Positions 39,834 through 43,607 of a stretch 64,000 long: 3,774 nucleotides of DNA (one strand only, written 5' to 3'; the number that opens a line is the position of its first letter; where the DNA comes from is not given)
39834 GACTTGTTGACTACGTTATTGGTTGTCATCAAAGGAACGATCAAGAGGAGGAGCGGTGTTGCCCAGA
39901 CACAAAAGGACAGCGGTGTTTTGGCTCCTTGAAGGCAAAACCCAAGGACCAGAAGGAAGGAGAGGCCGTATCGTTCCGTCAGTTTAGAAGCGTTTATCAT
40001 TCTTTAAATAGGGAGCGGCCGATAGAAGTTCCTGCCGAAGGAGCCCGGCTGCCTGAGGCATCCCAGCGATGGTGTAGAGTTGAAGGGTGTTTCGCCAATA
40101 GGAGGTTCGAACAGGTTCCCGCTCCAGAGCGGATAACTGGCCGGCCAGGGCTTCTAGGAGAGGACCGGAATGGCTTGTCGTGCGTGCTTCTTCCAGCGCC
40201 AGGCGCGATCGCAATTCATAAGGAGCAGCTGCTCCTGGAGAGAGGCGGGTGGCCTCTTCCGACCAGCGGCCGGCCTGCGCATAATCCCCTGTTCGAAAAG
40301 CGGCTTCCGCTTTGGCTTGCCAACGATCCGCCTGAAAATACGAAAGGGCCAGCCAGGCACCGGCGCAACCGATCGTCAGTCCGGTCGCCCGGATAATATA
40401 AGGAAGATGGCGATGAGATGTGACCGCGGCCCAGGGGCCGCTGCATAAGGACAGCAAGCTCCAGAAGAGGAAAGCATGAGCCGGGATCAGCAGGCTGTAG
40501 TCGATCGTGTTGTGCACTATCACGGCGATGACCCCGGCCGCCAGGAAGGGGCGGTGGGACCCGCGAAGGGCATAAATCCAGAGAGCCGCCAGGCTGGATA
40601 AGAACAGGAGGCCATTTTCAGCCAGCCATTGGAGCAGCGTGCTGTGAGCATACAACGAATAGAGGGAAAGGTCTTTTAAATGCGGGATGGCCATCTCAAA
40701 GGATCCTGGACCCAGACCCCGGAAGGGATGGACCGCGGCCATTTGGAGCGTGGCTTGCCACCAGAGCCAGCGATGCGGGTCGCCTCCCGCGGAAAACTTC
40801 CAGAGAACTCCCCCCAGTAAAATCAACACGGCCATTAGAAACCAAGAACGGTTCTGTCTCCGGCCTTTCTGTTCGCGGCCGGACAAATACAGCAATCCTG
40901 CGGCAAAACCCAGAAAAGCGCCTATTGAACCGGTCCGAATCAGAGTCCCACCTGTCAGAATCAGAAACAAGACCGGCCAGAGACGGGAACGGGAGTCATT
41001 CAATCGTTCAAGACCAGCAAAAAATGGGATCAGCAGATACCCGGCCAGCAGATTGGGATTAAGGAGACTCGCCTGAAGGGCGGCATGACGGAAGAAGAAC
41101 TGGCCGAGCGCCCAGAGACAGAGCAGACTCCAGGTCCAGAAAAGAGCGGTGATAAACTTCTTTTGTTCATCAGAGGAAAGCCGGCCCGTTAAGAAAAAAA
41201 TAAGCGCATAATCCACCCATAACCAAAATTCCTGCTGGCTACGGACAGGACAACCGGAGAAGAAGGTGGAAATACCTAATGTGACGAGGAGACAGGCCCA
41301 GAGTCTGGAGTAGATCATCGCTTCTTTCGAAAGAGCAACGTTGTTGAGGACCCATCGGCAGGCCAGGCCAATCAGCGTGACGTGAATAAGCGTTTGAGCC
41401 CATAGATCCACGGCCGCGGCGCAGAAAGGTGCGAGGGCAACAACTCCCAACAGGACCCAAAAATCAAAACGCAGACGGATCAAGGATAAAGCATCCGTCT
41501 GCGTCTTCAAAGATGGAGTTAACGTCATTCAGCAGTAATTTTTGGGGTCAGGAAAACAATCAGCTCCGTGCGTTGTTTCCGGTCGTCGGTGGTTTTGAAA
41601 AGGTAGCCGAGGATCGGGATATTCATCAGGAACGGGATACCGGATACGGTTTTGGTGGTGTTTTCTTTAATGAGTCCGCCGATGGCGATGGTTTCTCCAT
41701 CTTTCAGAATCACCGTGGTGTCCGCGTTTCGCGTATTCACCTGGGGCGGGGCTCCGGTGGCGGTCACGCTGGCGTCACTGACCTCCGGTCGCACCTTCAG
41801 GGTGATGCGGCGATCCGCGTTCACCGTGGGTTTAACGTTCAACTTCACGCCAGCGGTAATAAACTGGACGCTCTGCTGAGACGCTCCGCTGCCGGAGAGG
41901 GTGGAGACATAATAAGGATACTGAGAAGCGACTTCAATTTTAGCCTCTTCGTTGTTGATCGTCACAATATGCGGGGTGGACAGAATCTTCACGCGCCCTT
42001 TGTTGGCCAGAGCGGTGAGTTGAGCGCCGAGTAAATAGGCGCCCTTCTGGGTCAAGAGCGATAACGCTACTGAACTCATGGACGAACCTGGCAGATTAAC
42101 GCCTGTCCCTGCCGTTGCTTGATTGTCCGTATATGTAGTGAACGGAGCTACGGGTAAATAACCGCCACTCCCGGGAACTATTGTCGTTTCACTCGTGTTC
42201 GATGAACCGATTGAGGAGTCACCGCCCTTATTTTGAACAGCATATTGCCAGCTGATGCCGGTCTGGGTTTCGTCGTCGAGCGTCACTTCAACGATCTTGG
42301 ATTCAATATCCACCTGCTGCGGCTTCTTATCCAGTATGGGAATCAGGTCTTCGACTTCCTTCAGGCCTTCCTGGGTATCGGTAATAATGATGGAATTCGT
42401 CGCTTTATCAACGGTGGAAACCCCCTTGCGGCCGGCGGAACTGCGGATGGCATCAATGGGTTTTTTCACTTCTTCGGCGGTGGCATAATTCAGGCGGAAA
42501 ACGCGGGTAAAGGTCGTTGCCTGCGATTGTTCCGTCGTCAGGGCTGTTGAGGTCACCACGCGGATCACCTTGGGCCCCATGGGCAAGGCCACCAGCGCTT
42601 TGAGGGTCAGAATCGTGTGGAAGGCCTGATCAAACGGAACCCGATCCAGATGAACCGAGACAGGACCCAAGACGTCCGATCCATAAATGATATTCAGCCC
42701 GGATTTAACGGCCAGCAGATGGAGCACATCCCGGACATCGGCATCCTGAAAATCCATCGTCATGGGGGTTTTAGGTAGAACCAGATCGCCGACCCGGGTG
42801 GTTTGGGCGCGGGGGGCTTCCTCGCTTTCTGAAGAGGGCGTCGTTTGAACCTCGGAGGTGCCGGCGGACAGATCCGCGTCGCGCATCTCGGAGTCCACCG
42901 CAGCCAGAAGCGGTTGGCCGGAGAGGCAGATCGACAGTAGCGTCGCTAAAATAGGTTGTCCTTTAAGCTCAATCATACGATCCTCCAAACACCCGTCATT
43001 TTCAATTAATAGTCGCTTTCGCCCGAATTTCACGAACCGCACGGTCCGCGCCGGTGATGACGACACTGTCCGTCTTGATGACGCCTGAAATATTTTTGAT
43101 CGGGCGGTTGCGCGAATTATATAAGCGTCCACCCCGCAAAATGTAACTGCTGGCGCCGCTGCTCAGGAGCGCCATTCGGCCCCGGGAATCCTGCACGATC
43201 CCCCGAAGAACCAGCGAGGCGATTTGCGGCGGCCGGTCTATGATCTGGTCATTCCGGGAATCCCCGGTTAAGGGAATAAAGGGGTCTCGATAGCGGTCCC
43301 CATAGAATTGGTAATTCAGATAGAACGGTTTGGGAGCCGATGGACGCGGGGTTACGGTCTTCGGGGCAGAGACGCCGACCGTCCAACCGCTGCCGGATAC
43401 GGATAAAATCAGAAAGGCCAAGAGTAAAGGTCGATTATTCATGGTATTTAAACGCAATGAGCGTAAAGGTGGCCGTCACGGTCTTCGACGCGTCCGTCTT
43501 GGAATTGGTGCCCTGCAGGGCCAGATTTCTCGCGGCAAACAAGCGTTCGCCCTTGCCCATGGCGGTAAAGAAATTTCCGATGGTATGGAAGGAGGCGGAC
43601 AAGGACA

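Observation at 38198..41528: Two tandem Wzy_C (O-antigen-ligase/PglL-like)-TPR genes translationally coupled to pilQ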

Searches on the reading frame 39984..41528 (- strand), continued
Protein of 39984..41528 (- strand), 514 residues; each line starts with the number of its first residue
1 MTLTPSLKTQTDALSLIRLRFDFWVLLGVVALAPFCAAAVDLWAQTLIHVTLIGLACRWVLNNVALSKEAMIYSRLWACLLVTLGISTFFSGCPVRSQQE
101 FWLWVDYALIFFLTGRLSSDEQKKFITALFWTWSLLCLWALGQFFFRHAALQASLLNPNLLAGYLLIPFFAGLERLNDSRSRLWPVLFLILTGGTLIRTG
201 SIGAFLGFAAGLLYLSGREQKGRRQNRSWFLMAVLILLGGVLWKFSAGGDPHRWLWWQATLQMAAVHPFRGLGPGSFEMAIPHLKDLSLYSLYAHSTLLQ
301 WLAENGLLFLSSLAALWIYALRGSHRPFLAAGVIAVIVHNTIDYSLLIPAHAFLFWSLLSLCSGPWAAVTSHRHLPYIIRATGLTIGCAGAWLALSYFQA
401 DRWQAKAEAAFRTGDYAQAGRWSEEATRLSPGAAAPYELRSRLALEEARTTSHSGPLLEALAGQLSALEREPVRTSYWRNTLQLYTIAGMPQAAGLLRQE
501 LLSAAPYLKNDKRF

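Call 83: search_protein_families(library=ncbifam, proteins=[L006:11784-13730:+, L006:13720-15573:+], max_evalue=0.01)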
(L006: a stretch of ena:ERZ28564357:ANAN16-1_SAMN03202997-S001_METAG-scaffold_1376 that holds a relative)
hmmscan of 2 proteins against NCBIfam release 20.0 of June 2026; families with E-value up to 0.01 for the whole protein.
L006:11784-13730:+ (648 aa): 0 families

L006:13720-15573:+ (617 aa): 0 families

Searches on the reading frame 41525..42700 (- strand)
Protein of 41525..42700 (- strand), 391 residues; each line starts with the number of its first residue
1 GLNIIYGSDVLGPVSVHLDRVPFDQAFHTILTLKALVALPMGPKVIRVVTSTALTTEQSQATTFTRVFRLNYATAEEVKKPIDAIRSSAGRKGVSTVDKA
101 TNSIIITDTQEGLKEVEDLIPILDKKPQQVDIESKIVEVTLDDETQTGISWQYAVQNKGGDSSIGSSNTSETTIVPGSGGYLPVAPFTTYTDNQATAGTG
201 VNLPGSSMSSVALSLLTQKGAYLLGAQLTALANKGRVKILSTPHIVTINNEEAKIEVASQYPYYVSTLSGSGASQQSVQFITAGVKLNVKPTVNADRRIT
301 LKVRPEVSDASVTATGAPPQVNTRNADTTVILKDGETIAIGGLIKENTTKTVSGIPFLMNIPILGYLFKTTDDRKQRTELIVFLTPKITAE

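Call 59: find_related_loci(query=A6, collection=metagenome_contigs, flank=6000)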
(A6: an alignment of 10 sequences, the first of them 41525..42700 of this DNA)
Query A6 (391 aa) in metagenome_contigs; peptide patterns used: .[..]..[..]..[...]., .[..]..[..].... (x = any residue, [..] = any of these).
600 stretches matched a pattern (row limit reached: there are more); 565 encode a relative of the query (tblastn E <= 1e-3); the best 80 are kept; 80 distinct loci.
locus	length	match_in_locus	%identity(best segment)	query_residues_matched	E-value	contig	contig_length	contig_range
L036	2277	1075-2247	100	1-391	0e+0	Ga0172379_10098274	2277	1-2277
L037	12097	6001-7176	74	1-391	7e-180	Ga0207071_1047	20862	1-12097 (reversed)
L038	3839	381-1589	69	1-391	1e-177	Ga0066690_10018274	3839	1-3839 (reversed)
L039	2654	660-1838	67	1-391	1e-175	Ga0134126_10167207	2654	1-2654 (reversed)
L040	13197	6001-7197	69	1-391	2e-167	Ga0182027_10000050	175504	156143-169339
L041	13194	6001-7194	42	2-388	6e-95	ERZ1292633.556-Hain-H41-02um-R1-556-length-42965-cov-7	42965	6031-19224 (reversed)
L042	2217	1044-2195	42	2-388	2e-99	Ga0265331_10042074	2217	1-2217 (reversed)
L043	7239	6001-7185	42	2-388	1e-92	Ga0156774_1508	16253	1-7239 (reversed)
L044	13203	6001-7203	43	2-391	4e-92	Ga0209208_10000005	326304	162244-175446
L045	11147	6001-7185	42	2-388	1e-91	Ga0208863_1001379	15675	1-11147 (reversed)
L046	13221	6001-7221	39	2-391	6e-91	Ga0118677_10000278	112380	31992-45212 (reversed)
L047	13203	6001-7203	39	2-391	1e-89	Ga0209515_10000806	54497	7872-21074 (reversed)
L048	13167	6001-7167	42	1-388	1e-88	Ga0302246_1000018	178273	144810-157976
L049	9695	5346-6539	40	2-388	5e-88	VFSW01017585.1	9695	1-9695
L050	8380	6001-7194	40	2-391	1e-87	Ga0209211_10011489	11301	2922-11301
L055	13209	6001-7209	42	1-388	5e-85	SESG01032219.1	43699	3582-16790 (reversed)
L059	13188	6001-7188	39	2-388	8e-84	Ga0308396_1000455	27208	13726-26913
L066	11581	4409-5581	40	1-388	2e-81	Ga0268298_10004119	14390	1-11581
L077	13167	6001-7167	46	1-388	3e-100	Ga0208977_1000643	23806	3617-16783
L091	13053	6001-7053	30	1-391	1e-46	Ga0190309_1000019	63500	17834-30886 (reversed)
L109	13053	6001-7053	30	1-391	6e-44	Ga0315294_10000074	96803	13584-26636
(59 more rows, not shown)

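Call 82: search_protein_families(library=pfam, proteins=[L109:7196-10303:+, L091:7161-8108:+, L066:5607-6260:+, L066:6285-8294:+, L077:7191-8819:+, L055:7240-8772:+, L055:8769-10472:+, L059:7197-8675:+, L059:8632-10221:+], max_evalue=0.001)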
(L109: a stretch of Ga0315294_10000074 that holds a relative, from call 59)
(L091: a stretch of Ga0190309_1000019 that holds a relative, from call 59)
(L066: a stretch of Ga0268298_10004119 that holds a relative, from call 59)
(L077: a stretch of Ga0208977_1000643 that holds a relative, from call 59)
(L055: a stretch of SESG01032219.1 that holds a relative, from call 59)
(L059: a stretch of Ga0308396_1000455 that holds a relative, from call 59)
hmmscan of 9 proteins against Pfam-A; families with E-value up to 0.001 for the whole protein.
L109:7196-10303:+ (1035 aa): 16 families
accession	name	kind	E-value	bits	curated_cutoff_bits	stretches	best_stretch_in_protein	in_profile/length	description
PF13414.12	TPR_11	-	2.9e-16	59.3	26.8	1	926-965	1-40/42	TPR repeat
PF13181.12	TPR_8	-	2.6e-12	46.3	25.7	0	923-952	5-34/34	Tetratricopeptide repeat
PF07719.23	TPR_2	-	8.8e-12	44.6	27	1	924-952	6-34/34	Tetratricopeptide repeat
PF13431.12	TPR_17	-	1.4e-11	44.2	24.4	1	942-973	2-33/34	Tetratricopeptide repeat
PF00515.34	TPR_1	-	4.2e-11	42.6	27.8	2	923-952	5-34/34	Tetratricopeptide repeat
PF14559.12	TPR_19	-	8.2e-09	36.1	25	1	933-990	5-62/68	Tetratricopeptide repeat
PF13424.12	TPR_12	-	1.8e-07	31.7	30.1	1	923-983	7-75/77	Tetratricopeptide repeat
PF13428.12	TPR_14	-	4.7e-07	30.3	23.5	0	955-995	3-43/44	Tetratricopeptide repeat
PF13432.12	TPR_16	-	7.1e-07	30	32.7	0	924-960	2-38/65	Tetratricopeptide repeat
PF08614.16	ATG16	-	5.3e-06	27.2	33.7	0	251-387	29-179/200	Autophagy protein 16 (ATG16)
PF13174.12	TPR_6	-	1.3e-05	26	26.3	0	923-951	4-32/33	Tetratricopeptide repeat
PF13176.12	TPR_7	-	8.2e-05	22.8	27.9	0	956-987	2-35/36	Tetratricopeptide repeat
PF18682.6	PilA4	-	0.00024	21.9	26.8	0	630-655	13-38/83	Pilin A4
PF10473.14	CENP-F_leu_zip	-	0.00025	21.5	34.5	0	366-490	3-130/140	Leucine-rich repeats of kinetochore protein Cenp-F/LEK1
PF12325.13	TMF_TATA_bd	-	0.00031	21.3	29.1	1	615-700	20-105/115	TATA element modulatory factor 1 TATA binding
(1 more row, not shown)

L091:7161-8108:+ (315 aa): 19 families
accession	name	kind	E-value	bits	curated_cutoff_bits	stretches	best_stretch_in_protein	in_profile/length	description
PF13414.12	TPR_11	-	5.1e-21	74.5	26.8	2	221-259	1-39/42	TPR repeat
PF13181.12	TPR_8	-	1.2e-20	72.3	25.7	3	217-247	4-34/34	Tetratricopeptide repeat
PF07719.23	TPR_2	-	1.5e-18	65.8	27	2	216-247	3-34/34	Tetratricopeptide repeat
PF00515.34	TPR_1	-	1e-17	63.5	27.8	2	216-247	3-34/34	Tetratricopeptide repeat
PF13431.12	TPR_17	-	3.2e-16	58.6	24.4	2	237-267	2-32/34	Tetratricopeptide repeat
PF14559.12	TPR_19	-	7.9e-11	42.6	25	1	262-311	5-53/68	Tetratricopeptide repeat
PF13428.12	TPR_14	-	2.9e-10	40.2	23.5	1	219-255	6-42/44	Tetratricopeptide repeat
PF24575.1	TPR_Slam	-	4.1e-09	37.2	35.2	0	212-258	45-91/104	Surface lipoprotein assembly modifier, N-terminal TPR repeats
PF13432.12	TPR_16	-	1.4e-08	35.5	32.7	1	219-281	2-64/65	Tetratricopeptide repeat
PF13176.12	TPR_7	-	1.5e-08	34.5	27.9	0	217-249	2-34/36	Tetratricopeptide repeat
PF13174.12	TPR_6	-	1.7e-08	35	26.3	0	218-246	4-32/33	Tetratricopeptide repeat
PF13424.12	TPR_12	-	3.6e-08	33.9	30.1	1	218-278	7-75/77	Tetratricopeptide repeat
PF11559.13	ADIP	-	1.7e-06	28.6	34.3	1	130-197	61-128/151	Afadin- and alpha -actinin-Binding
PF23914.1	TPR_CcmH_CycH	-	9.6e-06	26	42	1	220-312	56-150/158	Cytochrome c-type biogenesis protein H TPR domain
PF00170.26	bZIP_1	-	3.6e-05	24.2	27.6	0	42-79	26-63/64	bZIP transcription factor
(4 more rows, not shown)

L066:5607-6260:+ (217 aa): 1 family
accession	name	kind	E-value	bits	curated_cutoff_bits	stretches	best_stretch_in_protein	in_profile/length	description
PF13428.12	TPR_14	-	6.6e-05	23.7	23.5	0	14-53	5-44/44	Tetratricopeptide repeat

L066:6285-8294:+ (669 aa): 12 families
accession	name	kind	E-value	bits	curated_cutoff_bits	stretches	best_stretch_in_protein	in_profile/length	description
PF14559.12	TPR_19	-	4.7e-16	59.3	25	3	514-567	3-56/68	Tetratricopeptide repeat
PF13428.12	TPR_14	-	9.6e-14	51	23.5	1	620-656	1-37/44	Tetratricopeptide repeat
PF13432.12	TPR_16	-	1.5e-12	48.1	32.7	2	513-559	8-54/65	Tetratricopeptide repeat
PF04932.20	Wzy_C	-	1.9e-12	47.6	31.7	1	191-317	9-147/149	O-Antigen ligase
PF07719.23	TPR_2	-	7.1e-10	38.7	27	0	504-534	3-33/34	Tetratricopeptide repeat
PF13371.12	TPR_9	-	3.7e-09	36.9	35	1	480-544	7-71/73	Tetratricopeptide repeat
PF00515.34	TPR_1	-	8.9e-09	35.3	27.8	0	504-535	3-34/34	Tetratricopeptide repeat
PF13431.12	TPR_17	-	2.7e-07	30.8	24.4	0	615-639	8-32/34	Tetratricopeptide repeat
PF13424.12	TPR_12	-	2.7e-06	27.9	30.1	0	505-559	6-68/77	Tetratricopeptide repeat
PF23914.1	TPR_CcmH_CycH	-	1.5e-05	25.3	42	0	455-552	39-137/158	Cytochrome c-type biogenesis protein H TPR domain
PF13181.12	TPR_8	-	0.00023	21.5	25.7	0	482-501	15-34/34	Tetratricopeptide repeat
PF12895.13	ANAPC3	-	0.0009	19.9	27.2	0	586-645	20-81/82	Anaphase-promoting complex, cyclosome, subunit 3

L077:7191-8819:+ (542 aa): 3 families
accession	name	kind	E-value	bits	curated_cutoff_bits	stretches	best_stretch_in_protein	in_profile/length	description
PF04932.20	Wzy_C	-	3.5e-15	56.5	31.7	1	191-322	3-148/149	O-Antigen ligase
PF07719.23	TPR_2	-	0.00027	21.3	27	0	493-524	1-32/34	Tetratricopeptide repeat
PF13432.12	TPR_16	-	0.00098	20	32.7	1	478-521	16-59/65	Tetratricopeptide repeat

L055:7240-8772:+ (510 aa): 2 families
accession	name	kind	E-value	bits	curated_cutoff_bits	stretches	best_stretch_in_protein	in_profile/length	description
PF04932.20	Wzy_C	-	4.5e-13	49.7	31.7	1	187-316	3-149/149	O-Antigen ligase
PF14559.12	TPR_19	-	8.1e-06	26.5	25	0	416-452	3-39/68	Tetratricopeptide repeat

L055:8769-10472:+ (567 aa): 1 family
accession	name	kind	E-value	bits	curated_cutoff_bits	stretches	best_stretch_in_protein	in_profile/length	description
PF04932.20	Wzy_C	-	1.9e-19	70.4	31.7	1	175-314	2-149/149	O-Antigen ligase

L059:7197-8675:+ (492 aa): 1 family
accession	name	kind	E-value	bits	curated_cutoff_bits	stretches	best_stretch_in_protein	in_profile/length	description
PF04932.20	Wzy_C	-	9.7e-15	55.1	31.7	1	168-295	2-149/149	O-Antigen ligase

L059:8632-10221:+ (529 aa): 5 families
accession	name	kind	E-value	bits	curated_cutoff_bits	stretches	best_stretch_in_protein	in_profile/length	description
PF04932.20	Wzy_C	-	7.5e-15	55.4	31.7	1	180-316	2-149/149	O-Antigen ligase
PF13181.12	TPR_8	-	2.1e-05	24.7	25.7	1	433-462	4-33/34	Tetratricopeptide repeat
PF07719.23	TPR_2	-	2.8e-05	24.3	27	1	431-462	2-33/34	Tetratricopeptide repeat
PF00515.34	TPR_1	-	2.9e-05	24.1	27.8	1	432-463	3-34/34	Tetratricopeptide repeat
PF14559.12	TPR_19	-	0.00021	22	25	1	444-490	5-51/68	Tetratricopeptide repeat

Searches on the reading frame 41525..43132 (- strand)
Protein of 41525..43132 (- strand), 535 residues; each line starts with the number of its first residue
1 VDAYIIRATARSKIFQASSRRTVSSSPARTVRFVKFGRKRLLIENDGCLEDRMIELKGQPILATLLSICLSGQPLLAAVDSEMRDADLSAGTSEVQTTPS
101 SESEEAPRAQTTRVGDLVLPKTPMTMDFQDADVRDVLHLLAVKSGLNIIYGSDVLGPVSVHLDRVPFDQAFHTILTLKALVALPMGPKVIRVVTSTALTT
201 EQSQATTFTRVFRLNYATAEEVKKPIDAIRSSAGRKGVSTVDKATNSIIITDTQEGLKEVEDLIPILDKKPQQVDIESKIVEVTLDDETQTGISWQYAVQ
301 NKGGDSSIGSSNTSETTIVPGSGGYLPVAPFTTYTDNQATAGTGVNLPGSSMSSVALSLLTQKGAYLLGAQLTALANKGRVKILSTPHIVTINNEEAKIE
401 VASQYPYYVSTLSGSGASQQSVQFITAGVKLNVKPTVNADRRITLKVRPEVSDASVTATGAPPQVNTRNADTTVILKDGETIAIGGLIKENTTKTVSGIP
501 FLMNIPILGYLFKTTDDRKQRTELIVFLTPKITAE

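Call 6: search_protein_families(library=pfam, proteins=[window:41525-43132:-], max_evalue=0.01)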
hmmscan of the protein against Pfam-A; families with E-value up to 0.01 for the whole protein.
window:41525-43132:- (535 aa): 4 families
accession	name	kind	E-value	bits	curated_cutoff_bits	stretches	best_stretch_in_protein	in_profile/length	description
PF00263.26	Secretin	-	2e-51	174.4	27.5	1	374-532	1-167/169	Bacterial type II and III secretion system protein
PF03958.22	Secretin_N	-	2.1e-11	44.3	28.2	1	209-273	1-69/69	Bacterial type II/III secretion system short domain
PF07660.19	STN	-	0.0001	22.5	28.4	1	146-193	1-50/52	Secretin and TonB N terminus short domain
PF21305.2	type_II_gspD_N0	-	0.0056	16.9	27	0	126-192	1-71/71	GspD-like, N0 domain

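Call 7: search_protein_families(library=ncbifam, proteins=[window:41525-43132:-], max_evalue=0.01)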
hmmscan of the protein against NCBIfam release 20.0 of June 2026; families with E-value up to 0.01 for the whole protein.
window:41525-43132:- (535 aa): 9 families
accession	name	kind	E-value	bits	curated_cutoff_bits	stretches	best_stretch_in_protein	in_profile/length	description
TIGR02515.1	IV_pilus_PilQ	subfamily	1.6e-88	297.6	284.35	1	123-532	3-426/428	type IV pilus secretin PilQ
TIGR02517.1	type_II_gspD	equivalog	5.3e-75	253.1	351.35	2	240-532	304-589/600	type II secretion system secretin GspD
NF010083.0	PRK13568.1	equivalog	3.1e-51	174.5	554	2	344-532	228-416/419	DNA uptake porin HofQ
TIGR02519.1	pilus_MshL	equivalog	6.6e-50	169.7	250.2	1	241-532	3-289/290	pilus (MSHA type) biogenesis protein MshL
TIGR02516.1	type_III_yscC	equivalog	2.9e-44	151.4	238.45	1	235-533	197-461/463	type III secretion system outer membrane ring subunit SctC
NF007851.2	PRK10560.1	exception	4.2e-40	137.8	598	2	366-534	242-410/412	DNA uptake porin HofQ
NF011873.0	PRK15346.1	equivalog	2.8e-25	89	524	2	370-520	331-481/499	EscC/YscC/HrcC family type III secretion system outer membrane ring protein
NF042912.1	Amuc_1098_fam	equivalog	5.5e-20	71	750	2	465-532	728-795/805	Amuc_1098 family type IV pilus outer membrane protein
TIGR02520.1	pilus_B_mal_scr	equivalog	2.6e-17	62.6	287.65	2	352-530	326-511/513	PilN family type IVB pilus formation outer membrane protein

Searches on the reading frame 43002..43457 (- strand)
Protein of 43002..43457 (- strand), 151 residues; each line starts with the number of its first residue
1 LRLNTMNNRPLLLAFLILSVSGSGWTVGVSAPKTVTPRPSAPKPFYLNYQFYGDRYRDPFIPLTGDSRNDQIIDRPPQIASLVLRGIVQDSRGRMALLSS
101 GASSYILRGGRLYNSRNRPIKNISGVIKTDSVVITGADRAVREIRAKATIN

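Call 6: search_protein_families(library=pfam, proteins=[window:43002-43457:-], max_evalue=0.01)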
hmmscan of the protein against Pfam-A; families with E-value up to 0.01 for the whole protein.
window:43002-43457:- (151 aa): 0 families

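Call 68: search_protein_families(library=pfam, proteins=[window:43002-43457:-], max_evalue=1)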
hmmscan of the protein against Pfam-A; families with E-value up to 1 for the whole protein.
window:43002-43457:- (151 aa): 0 families

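Call 83: search_protein_families(library=ncbifam, proteins=[window:43002-43457:-], max_evalue=0.01)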
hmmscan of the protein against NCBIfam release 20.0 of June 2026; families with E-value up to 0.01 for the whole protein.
window:43002-43457:- (151 aa): 0 families
